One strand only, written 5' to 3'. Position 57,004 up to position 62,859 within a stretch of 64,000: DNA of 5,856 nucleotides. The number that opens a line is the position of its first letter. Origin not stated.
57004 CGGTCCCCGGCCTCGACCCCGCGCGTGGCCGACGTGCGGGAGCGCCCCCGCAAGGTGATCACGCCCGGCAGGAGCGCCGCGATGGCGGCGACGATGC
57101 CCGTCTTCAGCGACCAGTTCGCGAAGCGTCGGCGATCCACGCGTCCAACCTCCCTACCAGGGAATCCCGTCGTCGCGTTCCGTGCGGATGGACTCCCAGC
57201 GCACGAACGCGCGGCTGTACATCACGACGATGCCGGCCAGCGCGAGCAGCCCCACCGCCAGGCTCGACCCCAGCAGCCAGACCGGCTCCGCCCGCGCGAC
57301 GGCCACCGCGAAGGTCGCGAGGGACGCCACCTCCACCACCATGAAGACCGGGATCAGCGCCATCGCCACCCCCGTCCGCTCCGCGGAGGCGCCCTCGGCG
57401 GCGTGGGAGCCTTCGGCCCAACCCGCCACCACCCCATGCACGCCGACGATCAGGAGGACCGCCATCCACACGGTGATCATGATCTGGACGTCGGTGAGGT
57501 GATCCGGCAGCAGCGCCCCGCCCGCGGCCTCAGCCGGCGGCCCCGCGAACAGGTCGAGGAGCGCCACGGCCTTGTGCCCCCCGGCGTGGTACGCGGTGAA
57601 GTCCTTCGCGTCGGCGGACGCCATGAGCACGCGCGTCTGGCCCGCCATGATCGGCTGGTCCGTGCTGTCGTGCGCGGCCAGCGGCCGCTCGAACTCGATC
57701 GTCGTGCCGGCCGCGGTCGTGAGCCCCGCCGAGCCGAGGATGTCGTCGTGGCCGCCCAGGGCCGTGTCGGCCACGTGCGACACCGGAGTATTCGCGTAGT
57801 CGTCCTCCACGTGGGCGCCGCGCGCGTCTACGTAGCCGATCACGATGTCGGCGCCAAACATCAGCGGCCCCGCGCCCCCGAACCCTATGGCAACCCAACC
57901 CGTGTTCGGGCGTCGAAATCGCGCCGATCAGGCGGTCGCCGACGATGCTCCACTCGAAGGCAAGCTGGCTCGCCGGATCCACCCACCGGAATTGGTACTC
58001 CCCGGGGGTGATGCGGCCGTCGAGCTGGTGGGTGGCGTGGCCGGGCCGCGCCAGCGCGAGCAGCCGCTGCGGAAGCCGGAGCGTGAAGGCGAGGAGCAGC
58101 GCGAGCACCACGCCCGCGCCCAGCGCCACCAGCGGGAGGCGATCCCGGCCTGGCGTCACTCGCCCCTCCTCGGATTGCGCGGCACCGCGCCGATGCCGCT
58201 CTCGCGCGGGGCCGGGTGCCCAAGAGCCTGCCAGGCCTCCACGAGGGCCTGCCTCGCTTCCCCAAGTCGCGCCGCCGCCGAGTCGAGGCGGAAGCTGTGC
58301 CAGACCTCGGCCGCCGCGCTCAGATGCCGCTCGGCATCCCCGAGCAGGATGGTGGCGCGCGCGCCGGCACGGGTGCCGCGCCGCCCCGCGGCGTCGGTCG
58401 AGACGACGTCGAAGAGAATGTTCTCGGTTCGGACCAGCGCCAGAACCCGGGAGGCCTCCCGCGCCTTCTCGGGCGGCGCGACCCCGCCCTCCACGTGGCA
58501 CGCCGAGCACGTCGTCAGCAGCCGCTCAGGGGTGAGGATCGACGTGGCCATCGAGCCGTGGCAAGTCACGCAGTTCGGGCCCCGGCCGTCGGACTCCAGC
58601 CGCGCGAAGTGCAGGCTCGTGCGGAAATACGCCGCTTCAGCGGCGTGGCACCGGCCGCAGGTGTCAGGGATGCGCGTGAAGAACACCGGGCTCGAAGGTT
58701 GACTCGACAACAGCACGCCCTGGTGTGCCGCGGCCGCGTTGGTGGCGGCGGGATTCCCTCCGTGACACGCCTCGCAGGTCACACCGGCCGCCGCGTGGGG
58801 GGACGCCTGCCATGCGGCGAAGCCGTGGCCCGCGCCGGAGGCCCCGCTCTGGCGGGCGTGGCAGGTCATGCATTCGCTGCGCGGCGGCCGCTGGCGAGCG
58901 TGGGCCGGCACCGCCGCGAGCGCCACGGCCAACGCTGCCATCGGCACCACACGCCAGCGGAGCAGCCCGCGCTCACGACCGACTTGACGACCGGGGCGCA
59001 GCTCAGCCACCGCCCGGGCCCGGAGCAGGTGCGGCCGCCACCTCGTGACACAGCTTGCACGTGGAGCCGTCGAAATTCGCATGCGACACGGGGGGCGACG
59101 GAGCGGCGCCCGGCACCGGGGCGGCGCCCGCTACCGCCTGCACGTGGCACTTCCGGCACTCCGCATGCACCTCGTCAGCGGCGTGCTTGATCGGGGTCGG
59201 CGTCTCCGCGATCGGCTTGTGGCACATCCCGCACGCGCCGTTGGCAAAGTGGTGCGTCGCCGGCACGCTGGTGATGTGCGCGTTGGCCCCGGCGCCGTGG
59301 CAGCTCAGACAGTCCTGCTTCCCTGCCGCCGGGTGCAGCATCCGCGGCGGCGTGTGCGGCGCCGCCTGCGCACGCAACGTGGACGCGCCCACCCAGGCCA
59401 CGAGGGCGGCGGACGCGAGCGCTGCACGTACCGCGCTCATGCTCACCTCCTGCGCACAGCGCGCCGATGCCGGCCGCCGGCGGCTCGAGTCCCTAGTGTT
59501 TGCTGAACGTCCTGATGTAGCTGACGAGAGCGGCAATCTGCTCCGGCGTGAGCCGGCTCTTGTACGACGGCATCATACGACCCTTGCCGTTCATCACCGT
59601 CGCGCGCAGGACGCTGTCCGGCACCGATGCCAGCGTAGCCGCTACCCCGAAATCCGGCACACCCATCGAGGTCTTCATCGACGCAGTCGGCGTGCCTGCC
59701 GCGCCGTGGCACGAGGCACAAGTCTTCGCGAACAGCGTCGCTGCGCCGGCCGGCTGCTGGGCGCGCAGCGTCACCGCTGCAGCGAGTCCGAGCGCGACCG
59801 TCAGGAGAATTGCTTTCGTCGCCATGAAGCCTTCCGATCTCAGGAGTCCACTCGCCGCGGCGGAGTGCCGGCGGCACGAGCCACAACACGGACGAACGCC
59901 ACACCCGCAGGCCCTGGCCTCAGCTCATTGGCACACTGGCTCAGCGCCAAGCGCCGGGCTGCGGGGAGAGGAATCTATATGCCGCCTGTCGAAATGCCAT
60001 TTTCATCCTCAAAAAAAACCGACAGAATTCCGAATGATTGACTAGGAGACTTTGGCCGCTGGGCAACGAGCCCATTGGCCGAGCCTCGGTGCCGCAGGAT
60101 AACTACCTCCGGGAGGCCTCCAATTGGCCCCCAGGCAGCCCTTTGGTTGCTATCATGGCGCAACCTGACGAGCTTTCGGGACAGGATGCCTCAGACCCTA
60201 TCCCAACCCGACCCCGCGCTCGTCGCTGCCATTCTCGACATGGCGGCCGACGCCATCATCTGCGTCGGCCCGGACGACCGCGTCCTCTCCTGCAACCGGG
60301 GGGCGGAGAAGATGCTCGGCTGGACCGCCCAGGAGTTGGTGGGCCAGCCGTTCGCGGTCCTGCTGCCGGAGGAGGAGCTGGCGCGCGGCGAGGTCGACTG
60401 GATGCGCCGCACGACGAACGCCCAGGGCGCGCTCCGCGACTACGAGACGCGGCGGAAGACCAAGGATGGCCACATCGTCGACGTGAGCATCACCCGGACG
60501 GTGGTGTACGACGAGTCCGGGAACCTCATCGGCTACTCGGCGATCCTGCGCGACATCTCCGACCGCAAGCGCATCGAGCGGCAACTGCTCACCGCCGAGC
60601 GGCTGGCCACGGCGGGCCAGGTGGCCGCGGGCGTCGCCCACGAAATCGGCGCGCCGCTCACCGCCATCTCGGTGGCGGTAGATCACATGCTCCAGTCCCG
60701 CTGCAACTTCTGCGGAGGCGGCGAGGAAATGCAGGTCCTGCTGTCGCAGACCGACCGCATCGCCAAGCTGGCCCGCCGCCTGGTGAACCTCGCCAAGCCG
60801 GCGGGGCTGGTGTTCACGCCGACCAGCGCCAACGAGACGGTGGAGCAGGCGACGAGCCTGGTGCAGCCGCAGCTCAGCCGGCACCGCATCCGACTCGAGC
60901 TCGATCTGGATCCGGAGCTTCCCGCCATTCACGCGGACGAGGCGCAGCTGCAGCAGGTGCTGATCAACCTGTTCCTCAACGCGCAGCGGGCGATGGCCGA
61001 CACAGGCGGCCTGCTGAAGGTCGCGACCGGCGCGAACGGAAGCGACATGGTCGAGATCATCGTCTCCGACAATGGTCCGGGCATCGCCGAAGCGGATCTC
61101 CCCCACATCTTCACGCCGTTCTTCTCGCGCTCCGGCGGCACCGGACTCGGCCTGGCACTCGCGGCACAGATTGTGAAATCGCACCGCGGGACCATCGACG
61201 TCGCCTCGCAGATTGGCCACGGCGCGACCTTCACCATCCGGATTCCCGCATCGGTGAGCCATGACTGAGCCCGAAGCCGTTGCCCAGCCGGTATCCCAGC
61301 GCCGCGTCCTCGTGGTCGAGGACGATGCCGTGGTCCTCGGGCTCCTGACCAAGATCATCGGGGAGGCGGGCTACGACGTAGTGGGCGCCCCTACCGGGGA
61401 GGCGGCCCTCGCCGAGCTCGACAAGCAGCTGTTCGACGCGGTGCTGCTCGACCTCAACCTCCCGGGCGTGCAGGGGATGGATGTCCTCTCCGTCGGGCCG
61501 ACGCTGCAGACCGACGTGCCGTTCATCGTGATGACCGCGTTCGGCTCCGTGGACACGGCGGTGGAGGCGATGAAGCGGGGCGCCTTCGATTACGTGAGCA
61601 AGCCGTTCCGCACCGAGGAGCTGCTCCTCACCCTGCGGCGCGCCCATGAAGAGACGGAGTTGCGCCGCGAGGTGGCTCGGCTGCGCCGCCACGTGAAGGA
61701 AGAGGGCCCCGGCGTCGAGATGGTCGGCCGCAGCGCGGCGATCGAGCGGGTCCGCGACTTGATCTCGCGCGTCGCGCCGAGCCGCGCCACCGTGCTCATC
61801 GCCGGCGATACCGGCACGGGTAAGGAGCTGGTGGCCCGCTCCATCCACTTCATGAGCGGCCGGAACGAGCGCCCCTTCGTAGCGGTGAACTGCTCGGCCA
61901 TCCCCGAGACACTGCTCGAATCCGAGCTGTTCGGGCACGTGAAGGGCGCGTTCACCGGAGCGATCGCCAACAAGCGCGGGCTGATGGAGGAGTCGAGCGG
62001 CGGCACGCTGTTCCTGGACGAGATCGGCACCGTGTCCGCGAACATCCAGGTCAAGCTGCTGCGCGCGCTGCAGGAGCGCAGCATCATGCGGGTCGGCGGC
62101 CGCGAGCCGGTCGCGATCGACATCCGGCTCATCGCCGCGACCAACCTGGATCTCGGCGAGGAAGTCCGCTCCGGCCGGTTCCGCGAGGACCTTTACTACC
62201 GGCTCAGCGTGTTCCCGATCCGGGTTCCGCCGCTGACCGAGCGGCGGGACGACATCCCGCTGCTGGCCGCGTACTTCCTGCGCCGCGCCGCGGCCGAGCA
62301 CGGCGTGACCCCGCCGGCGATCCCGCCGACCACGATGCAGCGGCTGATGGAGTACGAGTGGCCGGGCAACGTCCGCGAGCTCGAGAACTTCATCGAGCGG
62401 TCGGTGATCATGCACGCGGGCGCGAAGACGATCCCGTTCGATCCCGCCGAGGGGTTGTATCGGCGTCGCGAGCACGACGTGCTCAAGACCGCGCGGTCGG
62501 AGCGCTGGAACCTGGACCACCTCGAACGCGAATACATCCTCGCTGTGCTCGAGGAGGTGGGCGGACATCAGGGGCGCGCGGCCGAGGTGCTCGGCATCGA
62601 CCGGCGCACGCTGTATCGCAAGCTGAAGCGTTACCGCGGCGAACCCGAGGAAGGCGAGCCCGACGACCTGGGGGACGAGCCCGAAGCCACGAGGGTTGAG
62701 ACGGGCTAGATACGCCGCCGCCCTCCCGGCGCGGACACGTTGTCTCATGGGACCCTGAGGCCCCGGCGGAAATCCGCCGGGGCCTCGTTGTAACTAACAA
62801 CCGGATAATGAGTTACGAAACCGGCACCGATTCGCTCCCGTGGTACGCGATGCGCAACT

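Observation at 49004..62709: Candidate novel electron-transfer supercluster: porin-cytochrome conduit converging on a Rieske/cytochrome b operon with its own sigma-54 control pair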

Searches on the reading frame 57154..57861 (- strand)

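Call 4: search_protein_families(library=pfam, proteins=[window:57154-57861:-], max_evalue=0.1)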
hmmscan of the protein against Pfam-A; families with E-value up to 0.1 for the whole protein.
window:57154-57861:- (235 aa): 2 families
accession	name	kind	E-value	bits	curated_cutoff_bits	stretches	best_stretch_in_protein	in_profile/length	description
PF03351.22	DOMON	-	5.7e-06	27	32.7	1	1-81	42-122/124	DOMON domain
PF07155.17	ECF-ribofla_trS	-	0.0036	17.8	26.7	1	118-185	61-129/172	ECF-type riboflavin transporter, S component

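Call 5: search_protein_families(library=ncbifam, proteins=[window:57154-57861:-], max_evalue=0.1)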
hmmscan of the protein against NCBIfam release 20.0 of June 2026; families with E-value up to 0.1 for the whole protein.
window:57154-57861:- (235 aa): 0 families

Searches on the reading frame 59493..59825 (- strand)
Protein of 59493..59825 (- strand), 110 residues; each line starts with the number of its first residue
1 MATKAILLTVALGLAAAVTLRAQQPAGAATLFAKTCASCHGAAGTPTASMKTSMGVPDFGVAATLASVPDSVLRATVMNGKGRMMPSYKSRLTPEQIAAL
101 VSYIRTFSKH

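Call 4: search_protein_families(library=pfam, proteins=[window:59493-59825:-], max_evalue=0.1)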
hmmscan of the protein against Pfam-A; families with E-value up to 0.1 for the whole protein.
window:59493-59825:- (110 aa): 4 families
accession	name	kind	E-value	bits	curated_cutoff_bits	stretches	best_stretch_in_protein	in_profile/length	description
PF13442.11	Cytochrome_CBB3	-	6e-12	46.2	27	1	26-104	4-68/68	Cytochrome C oxidase, cbb3-type, subunit III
PF00034.26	Cytochrom_C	-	3.5e-11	44.7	21.3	1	29-106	5-88/90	Cytochrome c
PF14495.11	Cytochrom_C550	-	0.0096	16.1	27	1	16-54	17-54/136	Cytochrome c-550 domain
PF21342.2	SoxA-TsdA_cyt-c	-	0.056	13.9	27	0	33-108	14-83/88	SoxA/TsdA, cytochrome c domain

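Call 5: search_protein_families(library=ncbifam, proteins=[window:59493-59825:-], max_evalue=0.1)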
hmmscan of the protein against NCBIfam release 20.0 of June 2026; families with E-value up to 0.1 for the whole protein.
window:59493-59825:- (110 aa): 13 families
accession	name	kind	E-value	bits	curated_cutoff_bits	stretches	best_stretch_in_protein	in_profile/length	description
TIGR00782.1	ccoP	equivalog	3.7e-10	39.6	179.95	1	26-108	204-282/285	cytochrome-c oxidase, cbb3-type subunit III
NF045930.1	Cytc6PetJCyano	equivalog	7.7e-10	38.7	135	1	6-105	9-103/110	cytochrome c6 PetJ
NF011054.0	PRK14486.1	equivalog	8.9e-07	28.7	447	1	29-108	219-291/294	putative bifunctional cbb3-type cytochrome c oxidase subunit II/cytochrome c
NF050122.1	bc1_QcrC_actin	exception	3.5e-05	23.2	200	1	22-107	133-211/253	cytochrome bc1 complex diheme cytochrome c subunit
NF052248.1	SorU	equivalog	0.0002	21.6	100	1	71-104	40-72/72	SorU family sulfite dehydrogenase c-type cytochrome subunit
TIGR03872.1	cytochrome_MoxG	equivalog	0.001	19.2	147.8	1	28-108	47-122/133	cytochrome c(L), periplasmic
TIGR03045.1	PS_II_C550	equivalog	0.0012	18.5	177.75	1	8-47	33-73/159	photosystem II cytochrome c-550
NF045773.1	cytochro_C550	exception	0.0019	18.2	125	1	26-103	50-115/118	cytochrome c550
NF045774.1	cytochro_C551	exception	0.0052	16.7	118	1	24-88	38-93/110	cytochrome c551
TIGR04485.1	thiosulf_SoxX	equivalog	0.0072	17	61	1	35-106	4-77/78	sulfur oxidation c-type cytochrome SoxX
TIGR04494.1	c550_PedF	equivalog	0.018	15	122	1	31-108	57-131/133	cytochrome c-550 PedF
NF041895.1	choice_anch_V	domain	0.032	14.3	42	1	13-53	4-44/150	choice-of-anchor V domain-containing protein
NF049874.1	PdsA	exception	0.032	14.1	330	1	32-103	24-101/198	periplasmic diheme shuttle PdsA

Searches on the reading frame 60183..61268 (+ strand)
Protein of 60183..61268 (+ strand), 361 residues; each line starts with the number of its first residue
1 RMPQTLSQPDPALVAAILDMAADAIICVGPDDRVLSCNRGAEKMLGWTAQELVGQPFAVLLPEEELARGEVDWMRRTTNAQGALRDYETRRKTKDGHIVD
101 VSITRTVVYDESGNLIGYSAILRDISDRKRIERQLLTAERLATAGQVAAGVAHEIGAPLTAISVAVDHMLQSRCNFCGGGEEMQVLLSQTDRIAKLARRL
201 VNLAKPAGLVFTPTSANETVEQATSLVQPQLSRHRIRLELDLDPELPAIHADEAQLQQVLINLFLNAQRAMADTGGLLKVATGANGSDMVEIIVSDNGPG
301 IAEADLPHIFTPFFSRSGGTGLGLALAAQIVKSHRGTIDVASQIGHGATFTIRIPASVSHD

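Call 48: search_protein_families(library=pfam, proteins=[window:60183-61268:+], max_evalue=0.01)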
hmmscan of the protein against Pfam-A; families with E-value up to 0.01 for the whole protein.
window:60183-61268:+ (361 aa): 8 families
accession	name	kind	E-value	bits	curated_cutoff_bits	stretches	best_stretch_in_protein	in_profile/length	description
PF02518.31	HATPase_c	-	4.1e-26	92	26.4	1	252-356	2-109/111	Histidine kinase-, DNA gyrase B-, and HSP90-like ATPase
PF00989.32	PAS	-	1.6e-16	60.7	22.6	1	14-125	3-113/113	PAS fold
PF13426.13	PAS_9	-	1.3e-13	51.5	27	1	23-127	2-103/103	PAS domain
PF08448.16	PAS_4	-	4.5e-12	46.6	23.1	1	20-130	3-110/110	PAS fold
PF08447.18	PAS_3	-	1e-07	32.6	25.6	1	35-120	2-87/89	PAS fold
PF13188.13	PAS_8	-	1.3e-06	28.5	21.8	1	14-70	3-56/65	PAS domain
PF00512.31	HisKA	-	7.9e-06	26.3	26.9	1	145-205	3-62/66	His Kinase A (phospho-acceptor) domain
PF03129.25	HGTP_anticodon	-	0.0025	18.3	21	0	216-270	9-64/94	Anticodon binding domain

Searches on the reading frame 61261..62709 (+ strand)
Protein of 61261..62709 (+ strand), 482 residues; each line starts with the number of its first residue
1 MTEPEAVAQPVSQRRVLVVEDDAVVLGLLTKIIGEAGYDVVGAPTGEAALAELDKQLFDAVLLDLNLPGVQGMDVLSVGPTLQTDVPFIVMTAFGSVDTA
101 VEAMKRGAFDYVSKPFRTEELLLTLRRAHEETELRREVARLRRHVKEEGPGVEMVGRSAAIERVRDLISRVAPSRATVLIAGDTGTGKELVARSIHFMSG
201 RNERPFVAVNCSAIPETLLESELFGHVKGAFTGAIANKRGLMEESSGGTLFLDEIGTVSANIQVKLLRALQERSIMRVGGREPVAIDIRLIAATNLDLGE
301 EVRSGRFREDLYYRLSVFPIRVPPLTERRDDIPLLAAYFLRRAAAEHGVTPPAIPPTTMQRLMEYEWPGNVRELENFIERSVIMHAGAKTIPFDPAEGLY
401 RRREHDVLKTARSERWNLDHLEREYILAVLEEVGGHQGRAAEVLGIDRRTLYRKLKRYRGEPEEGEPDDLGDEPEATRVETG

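Call 48: search_protein_families(library=pfam, proteins=[window:61261-62709:+], max_evalue=0.01)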
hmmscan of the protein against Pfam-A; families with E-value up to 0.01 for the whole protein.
window:61261-62709:+ (482 aa): 15 families
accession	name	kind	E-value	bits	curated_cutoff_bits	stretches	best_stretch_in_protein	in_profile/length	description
PF00158.32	Sigma54_activat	-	1.6e-68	230.1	20.2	1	154-320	1-167/168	Sigma-54 interaction domain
PF00072.30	Response_reg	-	1.4e-25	90.1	30.2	1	16-124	1-109/111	Response regulator receiver domain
PF14532.12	Sigma54_activ_2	-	1.3e-22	80.9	25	1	155-325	1-138/138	Sigma-54 interaction domain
PF25601.1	AAA_lid_14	-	4e-22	78.3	27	1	327-387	2-62/87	AAA+ ATPase lid domain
PF02954.25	HTH_8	-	7.4e-16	58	22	1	420-458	4-42/42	Bacterial regulatory protein, Fis family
PF07728.20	AAA_5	-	6.8e-09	36.3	22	1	178-296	2-123/139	AAA domain (dynein-related subfamily)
PF13191.12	AAA_16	-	1e-05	26.5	32.6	1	154-230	2-85/167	AAA ATPase domain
PF07724.20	AAA_2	-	5.3e-05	23.8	27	1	176-302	4-131/166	AAA domain (Cdc48 subfamily)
PF00004.35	AAA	-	0.00027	21.8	21.2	1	178-311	1-127/131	ATPase family associated with various cellular activities (AAA)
PF13518.12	HTH_28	-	0.00045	20.7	25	1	428-461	8-39/52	Helix-turn-helix domain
PF20432.4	Xre-like-HTH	-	0.00075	20.2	25.8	1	425-465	14-55/63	Antitoxin Xre-like helix-turn-helix domain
PF13551.12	HTH_29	-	0.00081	19.9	28.1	1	427-461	6-39/64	Winged helix-turn helix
PF13384.12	HTH_23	-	0.00082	19.6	24.6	1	426-460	10-43/50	Homeodomain-like domain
PF06745.19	ATPase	-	0.0013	18.6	26.6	0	161-194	5-38/231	KaiC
PF20030.5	bpMoxR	-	0.0017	17.9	27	1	162-295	18-145/205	MoxR domain in the MoxR-vWA-beta-propeller ternary systems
